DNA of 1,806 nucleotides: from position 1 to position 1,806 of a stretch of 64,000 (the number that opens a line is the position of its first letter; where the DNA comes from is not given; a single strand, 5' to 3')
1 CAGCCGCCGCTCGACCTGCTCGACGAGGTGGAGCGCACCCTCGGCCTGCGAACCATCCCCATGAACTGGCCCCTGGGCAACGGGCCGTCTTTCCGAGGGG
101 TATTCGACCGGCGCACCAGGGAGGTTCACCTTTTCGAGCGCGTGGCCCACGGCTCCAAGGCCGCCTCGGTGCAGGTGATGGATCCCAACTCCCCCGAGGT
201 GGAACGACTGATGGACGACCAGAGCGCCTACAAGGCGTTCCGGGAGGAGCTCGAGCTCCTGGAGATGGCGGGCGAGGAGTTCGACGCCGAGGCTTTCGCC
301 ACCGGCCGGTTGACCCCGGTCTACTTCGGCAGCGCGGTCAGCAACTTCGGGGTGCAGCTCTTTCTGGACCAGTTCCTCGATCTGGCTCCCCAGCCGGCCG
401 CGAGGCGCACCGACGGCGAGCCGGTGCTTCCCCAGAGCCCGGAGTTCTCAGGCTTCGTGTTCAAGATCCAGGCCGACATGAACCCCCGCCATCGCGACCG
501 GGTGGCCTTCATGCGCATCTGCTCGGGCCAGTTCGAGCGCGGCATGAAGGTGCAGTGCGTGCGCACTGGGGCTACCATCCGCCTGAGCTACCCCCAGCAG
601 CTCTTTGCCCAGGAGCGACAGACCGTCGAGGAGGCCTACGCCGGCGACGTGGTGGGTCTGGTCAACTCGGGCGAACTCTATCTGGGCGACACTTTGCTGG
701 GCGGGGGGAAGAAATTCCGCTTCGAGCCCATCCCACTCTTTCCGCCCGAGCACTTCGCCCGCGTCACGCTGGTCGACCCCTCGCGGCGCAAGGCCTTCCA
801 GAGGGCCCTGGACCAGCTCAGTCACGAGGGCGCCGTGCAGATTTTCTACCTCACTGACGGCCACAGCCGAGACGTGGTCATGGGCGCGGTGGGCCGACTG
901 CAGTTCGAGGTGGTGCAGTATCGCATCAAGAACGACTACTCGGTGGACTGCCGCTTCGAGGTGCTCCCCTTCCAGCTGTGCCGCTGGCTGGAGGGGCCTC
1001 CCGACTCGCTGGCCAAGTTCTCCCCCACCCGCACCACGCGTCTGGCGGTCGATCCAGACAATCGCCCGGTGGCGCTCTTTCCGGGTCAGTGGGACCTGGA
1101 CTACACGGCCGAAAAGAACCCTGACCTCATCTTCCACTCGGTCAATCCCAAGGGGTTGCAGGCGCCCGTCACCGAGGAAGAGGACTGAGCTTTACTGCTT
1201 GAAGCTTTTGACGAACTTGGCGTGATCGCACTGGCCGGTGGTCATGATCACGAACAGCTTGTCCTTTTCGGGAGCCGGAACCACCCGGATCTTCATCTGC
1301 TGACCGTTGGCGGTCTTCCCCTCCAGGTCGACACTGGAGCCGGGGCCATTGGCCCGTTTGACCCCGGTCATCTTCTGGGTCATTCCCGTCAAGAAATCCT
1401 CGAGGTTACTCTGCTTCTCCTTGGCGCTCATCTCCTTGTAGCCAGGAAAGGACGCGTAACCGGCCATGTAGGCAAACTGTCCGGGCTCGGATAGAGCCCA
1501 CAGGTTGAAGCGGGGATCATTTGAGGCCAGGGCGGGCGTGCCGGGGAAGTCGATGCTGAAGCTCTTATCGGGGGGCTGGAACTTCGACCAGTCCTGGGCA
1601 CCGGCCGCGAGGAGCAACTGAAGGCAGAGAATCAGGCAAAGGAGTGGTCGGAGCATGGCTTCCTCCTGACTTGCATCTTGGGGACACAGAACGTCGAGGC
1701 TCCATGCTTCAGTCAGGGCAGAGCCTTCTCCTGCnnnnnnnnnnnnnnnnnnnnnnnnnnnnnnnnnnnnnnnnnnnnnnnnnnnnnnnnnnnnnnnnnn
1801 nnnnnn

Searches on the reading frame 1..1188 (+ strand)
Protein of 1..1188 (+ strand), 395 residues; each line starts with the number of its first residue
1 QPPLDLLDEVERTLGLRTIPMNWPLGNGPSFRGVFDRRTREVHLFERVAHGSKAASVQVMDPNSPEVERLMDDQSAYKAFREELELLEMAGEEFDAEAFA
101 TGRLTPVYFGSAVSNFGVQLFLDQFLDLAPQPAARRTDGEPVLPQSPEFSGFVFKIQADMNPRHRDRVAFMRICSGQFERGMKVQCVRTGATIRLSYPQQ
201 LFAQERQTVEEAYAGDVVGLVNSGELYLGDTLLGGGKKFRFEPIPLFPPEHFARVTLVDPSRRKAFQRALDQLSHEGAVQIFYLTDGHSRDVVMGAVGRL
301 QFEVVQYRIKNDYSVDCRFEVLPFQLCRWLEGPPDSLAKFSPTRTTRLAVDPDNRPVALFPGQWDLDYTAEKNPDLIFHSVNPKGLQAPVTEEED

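Call 31: search_protein_families(library=pfam, proteins=[window:1-1188:+], max_evalue=0.00001)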
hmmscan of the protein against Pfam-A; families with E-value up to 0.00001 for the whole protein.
window:1-1188:+ (395 aa): 3 families
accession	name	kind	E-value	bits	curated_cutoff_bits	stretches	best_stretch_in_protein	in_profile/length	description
PF16658.11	RF3_C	-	4.7e-41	140.1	40.1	1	241-369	1-131/132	Class II release factor RF3, C-terminal domain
PF22042.2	EF-G_D2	-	1.9e-25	89.2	27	1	148-233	1-82/84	Elongation factor G domain 2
PF03144.31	GTP_EFTU_D2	-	4.7e-09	37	30.3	1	167-232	2-72/73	Elongation factor Tu domain 2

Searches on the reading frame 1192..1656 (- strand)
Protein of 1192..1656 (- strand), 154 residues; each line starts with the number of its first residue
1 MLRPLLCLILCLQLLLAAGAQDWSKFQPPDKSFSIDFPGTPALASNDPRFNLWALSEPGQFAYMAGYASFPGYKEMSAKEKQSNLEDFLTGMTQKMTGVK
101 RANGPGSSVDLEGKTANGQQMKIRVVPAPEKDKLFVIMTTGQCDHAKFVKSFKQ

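Call 31: search_protein_families(library=pfam, proteins=[window:1192-1656:-], max_evalue=0.00001)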
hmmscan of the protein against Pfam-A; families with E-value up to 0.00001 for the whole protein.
window:1192-1656:- (154 aa): 0 families

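Call 64: find_encoding_contigs(protein=window:1192-1656:-, flank=10000, max_places=3)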
Protein window:1192-1656:- (154 aa): 3 contigs read that carry it; 3 places shown.
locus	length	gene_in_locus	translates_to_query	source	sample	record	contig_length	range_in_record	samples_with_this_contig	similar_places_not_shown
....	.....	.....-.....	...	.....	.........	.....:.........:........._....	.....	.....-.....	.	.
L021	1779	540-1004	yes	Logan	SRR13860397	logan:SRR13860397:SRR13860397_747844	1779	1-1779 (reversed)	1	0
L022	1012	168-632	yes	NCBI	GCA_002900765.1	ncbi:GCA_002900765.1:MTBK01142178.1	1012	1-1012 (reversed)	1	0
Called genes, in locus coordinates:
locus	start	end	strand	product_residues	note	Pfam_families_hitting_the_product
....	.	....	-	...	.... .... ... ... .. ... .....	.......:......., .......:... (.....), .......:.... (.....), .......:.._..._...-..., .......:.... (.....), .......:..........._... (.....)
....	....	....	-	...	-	-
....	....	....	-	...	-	-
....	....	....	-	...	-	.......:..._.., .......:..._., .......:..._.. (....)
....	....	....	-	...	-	-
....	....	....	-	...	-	-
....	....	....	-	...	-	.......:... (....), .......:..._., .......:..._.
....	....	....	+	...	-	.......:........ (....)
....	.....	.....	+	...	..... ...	-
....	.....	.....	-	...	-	?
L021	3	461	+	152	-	?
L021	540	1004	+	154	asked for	-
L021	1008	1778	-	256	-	?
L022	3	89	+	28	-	?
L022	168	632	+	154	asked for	-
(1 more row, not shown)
